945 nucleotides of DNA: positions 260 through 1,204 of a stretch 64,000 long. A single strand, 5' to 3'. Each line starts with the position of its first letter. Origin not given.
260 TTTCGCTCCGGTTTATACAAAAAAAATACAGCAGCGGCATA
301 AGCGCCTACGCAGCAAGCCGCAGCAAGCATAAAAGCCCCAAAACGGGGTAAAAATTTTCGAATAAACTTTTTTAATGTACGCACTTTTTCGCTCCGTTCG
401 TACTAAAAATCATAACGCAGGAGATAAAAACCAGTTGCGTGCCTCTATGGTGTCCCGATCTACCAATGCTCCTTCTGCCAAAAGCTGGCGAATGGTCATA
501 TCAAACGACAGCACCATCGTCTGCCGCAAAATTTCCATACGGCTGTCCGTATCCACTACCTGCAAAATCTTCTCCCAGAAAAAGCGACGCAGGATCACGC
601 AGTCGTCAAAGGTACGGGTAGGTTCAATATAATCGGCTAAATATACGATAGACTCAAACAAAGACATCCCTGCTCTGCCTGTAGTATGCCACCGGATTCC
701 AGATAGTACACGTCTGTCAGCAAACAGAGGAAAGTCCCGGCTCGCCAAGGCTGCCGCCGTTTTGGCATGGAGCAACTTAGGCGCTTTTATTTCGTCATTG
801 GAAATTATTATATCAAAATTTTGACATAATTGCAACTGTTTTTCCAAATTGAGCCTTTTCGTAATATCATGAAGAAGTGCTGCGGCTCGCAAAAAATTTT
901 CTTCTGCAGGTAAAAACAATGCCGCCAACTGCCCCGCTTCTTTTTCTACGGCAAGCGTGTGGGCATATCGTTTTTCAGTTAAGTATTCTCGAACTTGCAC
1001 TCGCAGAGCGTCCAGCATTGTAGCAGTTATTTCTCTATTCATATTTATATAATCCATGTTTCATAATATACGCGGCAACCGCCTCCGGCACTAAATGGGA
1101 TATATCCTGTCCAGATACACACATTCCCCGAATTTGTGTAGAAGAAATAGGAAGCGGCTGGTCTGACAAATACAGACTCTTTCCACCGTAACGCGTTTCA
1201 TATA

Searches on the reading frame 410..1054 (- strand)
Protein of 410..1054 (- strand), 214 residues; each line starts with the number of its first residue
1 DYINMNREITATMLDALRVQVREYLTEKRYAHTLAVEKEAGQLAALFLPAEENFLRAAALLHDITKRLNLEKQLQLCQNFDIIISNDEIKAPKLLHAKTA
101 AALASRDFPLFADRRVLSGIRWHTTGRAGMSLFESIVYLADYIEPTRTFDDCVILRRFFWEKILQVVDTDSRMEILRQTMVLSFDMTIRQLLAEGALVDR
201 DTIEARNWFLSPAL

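Call 101: search_protein_families(library=phrogs, alignment_id=A6, max_evalue=0.00001)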
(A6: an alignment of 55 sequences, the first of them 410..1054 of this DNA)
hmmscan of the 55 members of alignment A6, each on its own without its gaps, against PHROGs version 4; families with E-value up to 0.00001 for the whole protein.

A. member 1, window:410-1054:- (214 aa): 0 families

B. families by the number of members that match (of 55 scanned): 47 families (the first 25 are shown)
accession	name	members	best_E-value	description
phrog_13226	-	1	1.9e-183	-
phrog_2484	-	1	3.8e-105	RecJ-like ssDNA exonuclease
phrog_5836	-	1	6.6e-100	-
phrog_10430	-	1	2.7e-85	-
phrog_28637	-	1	2.1e-62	-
phrog_9787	-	1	4e-50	translation initiation factor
phrog_14241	-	1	2e-46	-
phrog_4299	-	1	3e-45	-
phrog_19526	-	1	3.7e-45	-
phrog_36676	-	1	2e-40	-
phrog_32098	-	1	1.4e-36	-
phrog_379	-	1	5.2e-34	DNA binding protein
phrog_16448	-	1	1.1e-31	ATPase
phrog_38708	-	1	1e-29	-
phrog_30500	-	1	1.4e-28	-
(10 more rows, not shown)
